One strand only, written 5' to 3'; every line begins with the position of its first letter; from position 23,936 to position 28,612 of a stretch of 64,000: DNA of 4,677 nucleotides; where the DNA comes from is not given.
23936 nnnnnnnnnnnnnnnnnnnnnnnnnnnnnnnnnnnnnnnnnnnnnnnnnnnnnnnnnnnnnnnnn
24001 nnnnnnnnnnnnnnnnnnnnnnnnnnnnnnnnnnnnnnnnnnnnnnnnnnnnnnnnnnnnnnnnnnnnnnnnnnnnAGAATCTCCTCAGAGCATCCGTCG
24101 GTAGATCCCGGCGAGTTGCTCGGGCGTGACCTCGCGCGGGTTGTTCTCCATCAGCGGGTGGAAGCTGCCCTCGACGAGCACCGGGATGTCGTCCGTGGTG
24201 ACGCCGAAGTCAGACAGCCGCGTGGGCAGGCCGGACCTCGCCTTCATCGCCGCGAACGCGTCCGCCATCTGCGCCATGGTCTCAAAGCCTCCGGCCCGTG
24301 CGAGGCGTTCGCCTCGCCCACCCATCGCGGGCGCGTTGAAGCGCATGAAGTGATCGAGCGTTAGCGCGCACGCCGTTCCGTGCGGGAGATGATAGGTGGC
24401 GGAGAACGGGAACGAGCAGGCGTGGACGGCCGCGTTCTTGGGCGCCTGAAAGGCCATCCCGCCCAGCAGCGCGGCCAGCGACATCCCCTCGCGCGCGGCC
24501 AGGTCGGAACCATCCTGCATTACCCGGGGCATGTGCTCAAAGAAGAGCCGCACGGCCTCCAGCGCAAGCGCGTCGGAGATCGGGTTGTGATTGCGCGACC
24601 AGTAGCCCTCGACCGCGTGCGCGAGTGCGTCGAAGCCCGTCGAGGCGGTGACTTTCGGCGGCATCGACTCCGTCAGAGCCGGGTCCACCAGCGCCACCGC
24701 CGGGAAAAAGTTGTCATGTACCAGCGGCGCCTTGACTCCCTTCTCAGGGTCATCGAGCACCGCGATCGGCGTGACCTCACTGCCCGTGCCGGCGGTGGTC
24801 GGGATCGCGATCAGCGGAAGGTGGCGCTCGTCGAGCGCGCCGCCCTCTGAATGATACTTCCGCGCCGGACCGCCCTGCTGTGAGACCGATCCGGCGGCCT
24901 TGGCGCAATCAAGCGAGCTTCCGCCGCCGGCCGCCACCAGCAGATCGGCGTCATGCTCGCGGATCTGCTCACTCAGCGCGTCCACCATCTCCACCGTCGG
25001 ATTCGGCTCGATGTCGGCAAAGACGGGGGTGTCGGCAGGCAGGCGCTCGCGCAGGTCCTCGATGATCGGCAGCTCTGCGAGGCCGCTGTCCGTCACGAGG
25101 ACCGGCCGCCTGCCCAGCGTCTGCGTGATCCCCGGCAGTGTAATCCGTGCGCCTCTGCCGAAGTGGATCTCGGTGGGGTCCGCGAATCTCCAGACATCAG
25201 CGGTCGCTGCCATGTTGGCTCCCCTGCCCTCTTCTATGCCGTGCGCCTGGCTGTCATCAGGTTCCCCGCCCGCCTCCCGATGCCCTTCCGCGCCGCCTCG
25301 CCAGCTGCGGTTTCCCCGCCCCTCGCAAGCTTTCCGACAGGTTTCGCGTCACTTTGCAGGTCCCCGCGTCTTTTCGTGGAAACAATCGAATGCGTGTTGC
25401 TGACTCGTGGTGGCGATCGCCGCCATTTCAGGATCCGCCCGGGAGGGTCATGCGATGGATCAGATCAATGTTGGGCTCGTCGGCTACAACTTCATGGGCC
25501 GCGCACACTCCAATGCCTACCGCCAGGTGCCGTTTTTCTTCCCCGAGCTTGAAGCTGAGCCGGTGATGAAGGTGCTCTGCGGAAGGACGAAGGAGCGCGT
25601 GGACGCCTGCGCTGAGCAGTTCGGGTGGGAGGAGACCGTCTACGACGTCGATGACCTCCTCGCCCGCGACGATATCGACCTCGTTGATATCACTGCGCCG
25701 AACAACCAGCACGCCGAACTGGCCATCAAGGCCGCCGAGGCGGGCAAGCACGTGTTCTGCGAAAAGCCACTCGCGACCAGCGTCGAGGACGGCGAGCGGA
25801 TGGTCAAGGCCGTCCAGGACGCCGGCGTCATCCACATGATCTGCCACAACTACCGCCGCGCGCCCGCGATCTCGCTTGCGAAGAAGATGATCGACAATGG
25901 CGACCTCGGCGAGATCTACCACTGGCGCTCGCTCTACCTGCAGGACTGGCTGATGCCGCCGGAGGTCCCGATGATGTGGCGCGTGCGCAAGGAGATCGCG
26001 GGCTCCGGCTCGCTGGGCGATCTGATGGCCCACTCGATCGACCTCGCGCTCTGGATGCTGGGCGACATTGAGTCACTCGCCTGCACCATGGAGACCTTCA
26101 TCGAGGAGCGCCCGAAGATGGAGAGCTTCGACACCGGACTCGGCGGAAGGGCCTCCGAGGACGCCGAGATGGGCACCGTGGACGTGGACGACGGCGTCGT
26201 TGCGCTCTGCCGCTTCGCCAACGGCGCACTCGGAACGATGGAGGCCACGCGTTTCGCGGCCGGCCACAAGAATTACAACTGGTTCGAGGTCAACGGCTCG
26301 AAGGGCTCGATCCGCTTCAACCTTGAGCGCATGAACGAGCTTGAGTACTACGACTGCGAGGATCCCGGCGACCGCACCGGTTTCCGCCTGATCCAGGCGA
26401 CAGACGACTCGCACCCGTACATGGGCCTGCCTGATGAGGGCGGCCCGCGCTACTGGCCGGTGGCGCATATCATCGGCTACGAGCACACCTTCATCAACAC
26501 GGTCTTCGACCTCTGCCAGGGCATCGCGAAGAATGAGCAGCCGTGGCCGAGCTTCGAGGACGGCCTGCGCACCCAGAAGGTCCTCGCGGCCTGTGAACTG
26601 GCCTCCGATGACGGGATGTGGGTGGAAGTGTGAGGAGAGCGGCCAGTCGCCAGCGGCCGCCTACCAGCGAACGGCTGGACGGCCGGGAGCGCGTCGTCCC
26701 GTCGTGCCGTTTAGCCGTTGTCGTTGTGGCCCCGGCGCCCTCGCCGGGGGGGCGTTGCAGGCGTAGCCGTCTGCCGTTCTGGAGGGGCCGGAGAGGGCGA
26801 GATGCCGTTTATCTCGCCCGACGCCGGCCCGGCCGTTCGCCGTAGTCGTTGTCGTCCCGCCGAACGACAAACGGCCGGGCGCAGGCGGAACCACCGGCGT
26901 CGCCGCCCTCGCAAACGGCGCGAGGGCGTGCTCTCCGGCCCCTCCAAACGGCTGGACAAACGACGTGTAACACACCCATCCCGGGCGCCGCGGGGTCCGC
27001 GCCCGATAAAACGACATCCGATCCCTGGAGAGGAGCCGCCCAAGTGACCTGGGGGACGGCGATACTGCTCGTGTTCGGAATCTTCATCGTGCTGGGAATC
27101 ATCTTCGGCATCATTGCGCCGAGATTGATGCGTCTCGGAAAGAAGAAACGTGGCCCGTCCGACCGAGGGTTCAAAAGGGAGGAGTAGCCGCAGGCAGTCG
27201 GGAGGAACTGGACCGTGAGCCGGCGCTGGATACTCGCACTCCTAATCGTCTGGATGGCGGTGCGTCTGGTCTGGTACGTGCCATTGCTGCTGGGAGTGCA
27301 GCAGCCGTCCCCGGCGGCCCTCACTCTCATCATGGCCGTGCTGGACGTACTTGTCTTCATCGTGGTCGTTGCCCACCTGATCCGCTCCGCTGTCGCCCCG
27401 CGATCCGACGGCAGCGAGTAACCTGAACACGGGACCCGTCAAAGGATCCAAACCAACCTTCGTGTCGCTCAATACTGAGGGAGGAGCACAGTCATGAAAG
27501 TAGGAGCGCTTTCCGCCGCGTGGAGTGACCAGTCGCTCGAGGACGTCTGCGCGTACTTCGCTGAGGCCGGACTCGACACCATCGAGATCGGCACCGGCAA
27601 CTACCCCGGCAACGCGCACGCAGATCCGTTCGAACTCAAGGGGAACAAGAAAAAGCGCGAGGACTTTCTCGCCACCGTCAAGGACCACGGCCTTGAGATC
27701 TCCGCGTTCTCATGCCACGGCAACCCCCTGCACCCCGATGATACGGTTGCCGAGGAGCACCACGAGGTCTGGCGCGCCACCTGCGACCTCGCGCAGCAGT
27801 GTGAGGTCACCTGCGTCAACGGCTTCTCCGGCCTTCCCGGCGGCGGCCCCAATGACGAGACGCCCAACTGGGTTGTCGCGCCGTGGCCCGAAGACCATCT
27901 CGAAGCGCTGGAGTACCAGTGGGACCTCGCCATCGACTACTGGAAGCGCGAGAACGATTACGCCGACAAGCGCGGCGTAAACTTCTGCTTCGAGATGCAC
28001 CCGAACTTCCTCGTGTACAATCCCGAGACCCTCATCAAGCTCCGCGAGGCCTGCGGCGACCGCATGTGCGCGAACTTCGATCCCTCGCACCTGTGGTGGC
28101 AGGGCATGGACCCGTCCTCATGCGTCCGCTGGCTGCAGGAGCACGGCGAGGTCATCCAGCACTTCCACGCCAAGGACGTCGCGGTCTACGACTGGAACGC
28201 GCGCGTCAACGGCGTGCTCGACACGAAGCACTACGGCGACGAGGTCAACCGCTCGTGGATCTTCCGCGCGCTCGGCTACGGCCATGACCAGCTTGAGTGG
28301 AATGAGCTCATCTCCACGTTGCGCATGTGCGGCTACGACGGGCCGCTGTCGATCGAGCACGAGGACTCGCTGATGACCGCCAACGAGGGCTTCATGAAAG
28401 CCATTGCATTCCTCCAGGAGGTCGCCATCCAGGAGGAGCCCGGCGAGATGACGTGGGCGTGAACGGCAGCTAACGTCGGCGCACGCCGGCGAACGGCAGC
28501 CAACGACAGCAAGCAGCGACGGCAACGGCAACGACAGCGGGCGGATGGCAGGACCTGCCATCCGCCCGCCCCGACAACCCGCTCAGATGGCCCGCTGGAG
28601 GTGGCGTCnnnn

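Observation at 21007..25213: Operon matching the transketolase-dependent sulfoquinovose (sulfo-TK) pathway: Fe-ADH, split transketolase, RpiB-family isomerase, TauE/SafE exporter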

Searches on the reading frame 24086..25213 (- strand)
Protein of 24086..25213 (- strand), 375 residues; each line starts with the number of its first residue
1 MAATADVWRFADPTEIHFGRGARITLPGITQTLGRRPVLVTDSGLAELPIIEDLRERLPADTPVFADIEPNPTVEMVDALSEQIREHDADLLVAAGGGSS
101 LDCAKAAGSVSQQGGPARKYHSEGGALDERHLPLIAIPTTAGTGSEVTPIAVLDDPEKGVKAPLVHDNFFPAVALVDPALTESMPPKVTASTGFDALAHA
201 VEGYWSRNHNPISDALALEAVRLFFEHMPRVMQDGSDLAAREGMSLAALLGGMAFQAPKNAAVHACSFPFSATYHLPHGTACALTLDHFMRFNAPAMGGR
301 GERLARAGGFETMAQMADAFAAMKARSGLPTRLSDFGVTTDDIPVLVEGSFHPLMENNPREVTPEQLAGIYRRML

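Call 3: search_protein_families(library=pfam, proteins=[window:24086-25213:-])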
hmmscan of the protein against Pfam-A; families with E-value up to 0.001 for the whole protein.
window:24086-25213:- (375 aa): 3 families
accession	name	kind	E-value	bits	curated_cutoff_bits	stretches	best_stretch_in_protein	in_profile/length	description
PF25137.1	ADH_Fe_C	-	4.1e-47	160.8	27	1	189-374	1-193/194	Fe-containing alcohol dehydrogenase family, C-terminal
PF00465.25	Fe-ADH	-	7.2e-47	159.5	31.3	1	13-178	1-168/168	Iron-containing alcohol dehydrogenase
PF13685.12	Fe-ADH_2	-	4.6e-07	30.4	28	1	32-109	17-95/149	Iron-containing alcohol dehydrogenase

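Call 4: search_protein_families(library=ncbifam, proteins=[window:24086-25213:-])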
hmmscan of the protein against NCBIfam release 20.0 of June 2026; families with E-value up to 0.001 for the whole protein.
window:24086-25213:- (375 aa): 16 families
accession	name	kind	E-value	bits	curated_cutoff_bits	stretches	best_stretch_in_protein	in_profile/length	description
NF058672.1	4HyButDHCUPNE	equivalog_domain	5.6e-76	256.2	500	1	14-370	8-373/378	4-hydroxybutyrate dehydrogenase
NF053866.1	CholDhdGbsBBac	equivalog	5.7e-75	252.4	550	1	6-374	8-390/392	choline dehydrogenase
TIGR02638.1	lactal_redase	equivalog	9.4e-74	248.5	523.15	1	16-371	10-379/379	lactaldehyde reductase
TIGR03405.1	Phn_Fe-ADH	equivalog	2.2e-73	247.1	423.7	1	10-352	1-345/355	iron-containing alcohol dehydrogenase PsrA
NF041833.1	Fe_ADH_ErcA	equivalog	4.9e-73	246.4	550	1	14-374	9-381/382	alcohol dehydrogenase-like regulatory protein ErcA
NF007911.0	PRK10624.1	equivalog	9.1e-67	225.6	537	1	17-374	12-381/382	lactaldehyde reductase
NF050025.1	SulfAcetaldRedSarD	equivalog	1.3e-64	218.4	700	1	31-368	27-378/385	sulfoacetaldehyde reductase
NF010378.0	PRK13805.1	equivalog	2.6e-61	207.5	951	1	12-297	461-761/872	bifunctional acetaldehyde-CoA/alcohol dehydrogenase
NF011998.0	PRK15454.1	equivalog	3.3e-57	194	556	1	71-371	89-391/395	ethanolamine utilization ethanol dehydrogenase EutG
NF007363.0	PRK09860.1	equivalog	8.8e-57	193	581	1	35-372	32-380/383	L-threonine dehydrogenase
TIGR04266.1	NDMA_methanol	equivalog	9.7e-30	103.7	625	1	26-324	29-336/420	NDMA-dependent methanol dehydrogenase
NF011717.0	PRK15138.1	equivalog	2.5e-23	82.8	645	1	11-348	7-358/387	alcohol dehydrogenase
NF041822.1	daptide_DH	equivalog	7.8e-20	71.1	300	1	38-231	4-203/363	daptide-type RiPP biosynthesis dehydogenase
NF006941.0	PRK09423.1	subfamily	1.7e-09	37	336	1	17-110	12-106/367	glycerol dehydrogenase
NF053832.1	GlycoaldRedHalo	equivalog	8.9e-09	34.9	550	1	10-202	5-178/363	glycolaldehyde reductase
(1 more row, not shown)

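Call 15: search_solved_structures(query=window:24086-25213:-, max_evalue=1e-20)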
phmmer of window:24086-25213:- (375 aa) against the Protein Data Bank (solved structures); distinct sequences matched with E-value up to 1e-20: 38.
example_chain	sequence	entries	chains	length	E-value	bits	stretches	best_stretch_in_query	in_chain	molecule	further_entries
6jko_A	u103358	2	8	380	1.1e-96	327.2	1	7-372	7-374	Methanol dehydrogenase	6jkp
8zwd_B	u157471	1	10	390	6.2e-57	196.4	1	14-372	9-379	NAD(P)-dependent methanol dehydrogenase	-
8zrl_A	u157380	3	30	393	3.5e-55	190.7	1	18-370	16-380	NAD-dependent methanol dehydrogenase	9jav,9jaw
3bfj_A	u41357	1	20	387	7.7e-53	183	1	17-373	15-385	1,3-propanediol oxidoreductase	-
3owo_A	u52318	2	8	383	4e-52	180.6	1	39-363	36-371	Alcohol dehydrogenase 2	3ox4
1rrm_A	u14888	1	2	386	3.8e-51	177.4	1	17-372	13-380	Lactaldehyde reductase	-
2bi4_A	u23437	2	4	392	4e-51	177.3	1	17-372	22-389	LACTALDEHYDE REDUCTASE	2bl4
7qlg_AAA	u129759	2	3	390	4.6e-51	177.1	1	17-372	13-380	Lactaldehyde reductase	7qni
7qlq_AAA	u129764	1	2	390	6.1e-51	176.7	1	17-372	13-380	Lactaldehyde reductase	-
7qls_AAA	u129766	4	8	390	7.1e-51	176.5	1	17-372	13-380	Lactaldehyde reductase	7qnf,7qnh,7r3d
5br4_A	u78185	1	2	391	2.4e-50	174.8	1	17-372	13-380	Lactaldehyde reductase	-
7qnj_AAA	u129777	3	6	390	2.7e-50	174.6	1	17-372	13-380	Lactaldehyde reductase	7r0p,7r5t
9ldl_C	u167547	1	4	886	3.1e-50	174.4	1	10-351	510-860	Aldehyde dehydrogenase family protein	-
3zdr_A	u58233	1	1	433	2.6e-49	171.4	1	10-339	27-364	ALCOHOL DEHYDROGENASE DOMAIN OF THE BIFUNCTIONAL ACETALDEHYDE DEHYDROGENASE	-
4fr2_A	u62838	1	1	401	7.3e-48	166.6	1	8-372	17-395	1,3-propanediol dehydrogenase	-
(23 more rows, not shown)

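Call 52: list_cluster_members(proteins=[window:24086-25213:-, window:23219-24076:-, window:22274-23215:-, window:21769-22269:-, window:21007-21762:-, window:32125-34572:+])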
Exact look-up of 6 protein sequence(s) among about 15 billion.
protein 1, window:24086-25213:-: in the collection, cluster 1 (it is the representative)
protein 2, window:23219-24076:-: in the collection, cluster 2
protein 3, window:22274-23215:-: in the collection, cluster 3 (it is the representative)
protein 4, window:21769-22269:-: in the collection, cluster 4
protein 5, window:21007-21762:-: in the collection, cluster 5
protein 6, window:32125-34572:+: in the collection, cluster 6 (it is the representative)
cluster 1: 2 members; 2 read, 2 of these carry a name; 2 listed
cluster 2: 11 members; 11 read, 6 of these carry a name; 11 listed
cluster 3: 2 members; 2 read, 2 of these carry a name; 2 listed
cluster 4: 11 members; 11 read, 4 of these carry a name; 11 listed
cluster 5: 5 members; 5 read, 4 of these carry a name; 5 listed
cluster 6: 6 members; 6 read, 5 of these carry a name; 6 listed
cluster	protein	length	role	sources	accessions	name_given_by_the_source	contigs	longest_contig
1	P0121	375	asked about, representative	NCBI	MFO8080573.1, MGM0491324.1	MAG: iron-containing alcohol dehydrogenase family protein [Armatimonadota bacterium]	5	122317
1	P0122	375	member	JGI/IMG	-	alcohol dehydrogenase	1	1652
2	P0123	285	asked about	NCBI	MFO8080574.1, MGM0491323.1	MAG: transketolase [Armatimonadota bacterium]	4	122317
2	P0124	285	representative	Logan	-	-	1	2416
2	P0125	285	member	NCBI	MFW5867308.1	MAG: transketolase [Armatimonadota bacterium]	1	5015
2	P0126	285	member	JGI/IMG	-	transketolase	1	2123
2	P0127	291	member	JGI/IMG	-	transketolase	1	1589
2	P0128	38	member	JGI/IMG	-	hypothetical protein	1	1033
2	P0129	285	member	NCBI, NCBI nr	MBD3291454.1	MAG: transketolase [Armatimonadia bacterium] | transketolase [Armatimonadia bacterium]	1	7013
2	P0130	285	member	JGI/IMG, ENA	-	-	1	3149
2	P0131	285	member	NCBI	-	-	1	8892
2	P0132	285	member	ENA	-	-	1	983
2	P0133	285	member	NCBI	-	-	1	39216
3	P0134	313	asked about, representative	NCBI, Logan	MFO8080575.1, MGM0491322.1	MAG: transketolase C-terminal domain-containing protein [Armatimonadota bacterium]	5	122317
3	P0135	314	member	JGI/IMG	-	transketolase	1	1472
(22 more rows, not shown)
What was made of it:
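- On sulfo-TK gene cluster (Sqw): The organism is an uncultured MAG (call 52), so this needs recombinant enzymes or labelled-substrate incubations.
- Public annotation names them simply transketolase and RpiB/LacA/LacB family isomerase (call 52).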

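Call 97: search_solved_structures(query=window:24086-25213:-, max_evalue=1e-80, show_alignments=1)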
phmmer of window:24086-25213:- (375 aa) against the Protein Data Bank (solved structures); distinct sequences matched with E-value up to 1e-80: 1.
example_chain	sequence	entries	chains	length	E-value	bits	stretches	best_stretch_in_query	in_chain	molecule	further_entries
6jko_A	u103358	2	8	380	1.1e-96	327.2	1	7-372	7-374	Methanol dehydrogenase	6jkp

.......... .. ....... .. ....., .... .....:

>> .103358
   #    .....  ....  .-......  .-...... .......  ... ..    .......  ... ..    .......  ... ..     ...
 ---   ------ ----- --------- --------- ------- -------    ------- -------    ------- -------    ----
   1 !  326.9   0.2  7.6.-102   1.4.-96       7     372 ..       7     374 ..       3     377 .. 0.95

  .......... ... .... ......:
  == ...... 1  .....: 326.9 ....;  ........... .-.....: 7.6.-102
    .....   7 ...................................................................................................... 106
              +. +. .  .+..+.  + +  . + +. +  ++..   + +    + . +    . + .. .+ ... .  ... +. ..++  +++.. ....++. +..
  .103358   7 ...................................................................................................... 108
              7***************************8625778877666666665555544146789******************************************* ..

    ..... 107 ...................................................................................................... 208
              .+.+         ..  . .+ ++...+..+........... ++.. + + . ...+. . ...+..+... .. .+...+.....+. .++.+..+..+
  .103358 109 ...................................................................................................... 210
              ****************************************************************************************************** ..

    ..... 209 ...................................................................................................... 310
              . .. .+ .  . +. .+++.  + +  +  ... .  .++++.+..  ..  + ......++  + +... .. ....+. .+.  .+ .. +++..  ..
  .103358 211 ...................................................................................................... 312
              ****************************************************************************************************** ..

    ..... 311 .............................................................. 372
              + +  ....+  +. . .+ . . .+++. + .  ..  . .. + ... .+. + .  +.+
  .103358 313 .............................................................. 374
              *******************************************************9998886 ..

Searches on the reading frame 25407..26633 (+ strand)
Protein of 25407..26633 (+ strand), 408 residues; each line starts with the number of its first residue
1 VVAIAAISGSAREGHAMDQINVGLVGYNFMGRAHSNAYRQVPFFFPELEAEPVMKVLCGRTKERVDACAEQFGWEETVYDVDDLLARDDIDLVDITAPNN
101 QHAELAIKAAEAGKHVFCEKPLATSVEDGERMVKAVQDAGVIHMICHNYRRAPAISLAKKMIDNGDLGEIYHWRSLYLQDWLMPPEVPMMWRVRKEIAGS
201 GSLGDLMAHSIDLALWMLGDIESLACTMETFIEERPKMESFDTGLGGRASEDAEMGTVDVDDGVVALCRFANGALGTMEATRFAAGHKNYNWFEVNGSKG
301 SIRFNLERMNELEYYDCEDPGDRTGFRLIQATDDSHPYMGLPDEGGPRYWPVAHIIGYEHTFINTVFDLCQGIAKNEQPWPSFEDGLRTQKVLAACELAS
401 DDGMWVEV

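Call 3: search_protein_families(library=pfam, proteins=[window:25407-26633:+])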
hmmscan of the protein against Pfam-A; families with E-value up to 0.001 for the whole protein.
window:25407-26633:+ (408 aa): 3 families
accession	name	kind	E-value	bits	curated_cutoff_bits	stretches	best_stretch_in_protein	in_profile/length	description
PF22725.1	GFO_IDH_MocA_C3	-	2.4e-31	108.7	27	1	157-303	3-124/124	GFO/IDH/MocA C-terminal domain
PF01408.29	GFO_IDH_MocA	-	3.4e-27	96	24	1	20-145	1-118/120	Oxidoreductase family, NAD-binding Rossmann fold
PF02894.22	GFO_IDH_MocA_C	-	1e-23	84.8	22.9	1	159-408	1-218/218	Oxidoreductase family, C-terminal alpha/beta domain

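Call 4: search_protein_families(library=ncbifam, proteins=[window:25407-26633:+])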
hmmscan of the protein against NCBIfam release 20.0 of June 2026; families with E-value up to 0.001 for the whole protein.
window:25407-26633:+ (408 aa): 9 families
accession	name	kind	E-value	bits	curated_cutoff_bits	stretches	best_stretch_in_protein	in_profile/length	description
NF052479.1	LevoglcsnDh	equivalog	6.5e-119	397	650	1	17-408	1-386/386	levoglucosan dehydrogenase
TIGR04380.1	myo_inos_iolG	equivalog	3.1e-35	121.6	355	1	20-318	2-266/330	inositol 2-dehydrogenase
NF040723.1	UDP-GlcNAcDh_Arch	equivalog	2.3e-23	83.2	450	1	20-171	1-142/302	UDP-N-acetylglucosamine 3-dehydrogenase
NF041392.1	XylDh_Gfo6_Halo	equivalog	2.5e-23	82.4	350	1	56-220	46-214/350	D-xylose 1-dehydrogenase Gfo6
NF008607.0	PRK11579.1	subfamily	3.3e-21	75.7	330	1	18-231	3-202/346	oxidoreductase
NF052679.1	InsChiInosDhIolG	equivalog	3e-14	52.8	540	1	58-220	34-187/343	bifunctional inositol 2-dehydrogenase/D-chiro-inositol 1-dehydrogenase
NF007574.0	PRK10206.1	equivalog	1.2e-11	44.3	352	1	29-176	7-152/345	oxidoreductase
NF058563.1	BT_2159_fam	equivalog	1.3e-10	40.9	650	1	20-186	1-159/350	disaccharide 3-dehydrogenase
NF058561.1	BT_2158_fam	equivalog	5.6e-09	35.1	750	1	70-172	75-179/487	glycoside 3-dehydrogenase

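Call 13: search_solved_structures(query=window:25407-26633:+, max_evalue=0.00001)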
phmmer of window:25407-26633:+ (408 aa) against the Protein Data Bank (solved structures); distinct sequences matched with E-value up to 0.00001: 73 (the best 60 are shown).
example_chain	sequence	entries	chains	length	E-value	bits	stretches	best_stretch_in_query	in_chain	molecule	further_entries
4h3v_A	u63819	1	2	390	3.9e-114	384.9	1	15-408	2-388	Oxidoreductase domain protein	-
6a3f_A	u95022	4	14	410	7.3e-99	334.6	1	8-407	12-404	Putative dehydrogenase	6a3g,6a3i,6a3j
4gqa_A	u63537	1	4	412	2.3e-76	260.5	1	19-408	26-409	NAD binding Oxidoreductase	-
4fb5_A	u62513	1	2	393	3.8e-54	187.3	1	16-408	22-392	Probable oxidoreductase protein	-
5ya8_A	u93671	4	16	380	9.5e-54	186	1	18-402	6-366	Scyllo-inositol dehydrogenase with L-glucose dehydrogenase activity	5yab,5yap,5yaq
6ktj_A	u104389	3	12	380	6.5e-53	183.2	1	18-402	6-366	Scyllo-inositol dehydrogenase with L-glucose dehydrogenase activity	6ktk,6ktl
7xr9_A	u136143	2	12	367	1.7e-28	102.9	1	56-281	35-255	DgpA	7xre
3v5n_A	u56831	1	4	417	1.9e-25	92.8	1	4-235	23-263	Oxidoreductase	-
3q2k_A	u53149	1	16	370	4.5e-25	91.6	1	56-260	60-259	oxidoreductase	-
2glx_A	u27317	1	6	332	1.2e-23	86.8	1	59-223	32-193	1,5-anhydro-D-fructose reductase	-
9m3d_B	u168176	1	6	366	4.9e-23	84.8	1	48-327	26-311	DgpA1 from W974-1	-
1ofg_A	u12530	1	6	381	8.2e-23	84.1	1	53-223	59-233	GLUCOSE-FRUCTOSE OXIDOREDUCTASE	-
1ryd_A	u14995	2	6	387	8.7e-23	84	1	53-223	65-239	glucose-fructose oxidoreductase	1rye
1evj_A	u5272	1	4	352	1e-22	83.8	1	57-223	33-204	GLUCOSE-FRUCTOSE OXIDOREDUCTASE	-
1h6a_A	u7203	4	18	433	1.2e-22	83.6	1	53-223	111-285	PRECURSOR FORM OF GLUCOSE-FRUCTOSE OXIDOREDUCTASE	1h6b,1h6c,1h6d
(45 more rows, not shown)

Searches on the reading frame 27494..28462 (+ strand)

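Call 3: search_protein_families(library=pfam, proteins=[window:27494-28462:+])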
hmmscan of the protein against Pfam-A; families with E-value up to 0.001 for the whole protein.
window:27494-28462:+ (322 aa): 1 family
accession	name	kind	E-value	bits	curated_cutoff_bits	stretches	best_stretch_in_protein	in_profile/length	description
PF01261.30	AP_endonuc_2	-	3.3e-32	112.6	31.1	1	21-309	3-248/249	Xylose isomerase-like TIM barrel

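Call 4: search_protein_families(library=ncbifam, proteins=[window:27494-28462:+])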
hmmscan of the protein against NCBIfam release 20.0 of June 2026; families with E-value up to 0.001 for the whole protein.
window:27494-28462:+ (322 aa): 1 family
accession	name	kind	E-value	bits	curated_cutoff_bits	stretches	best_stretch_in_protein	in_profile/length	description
TIGR04379.1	myo_inos_iolE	equivalog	1.1e-07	31.7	290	1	140-291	125-268/290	myo-inosose-2 dehydratase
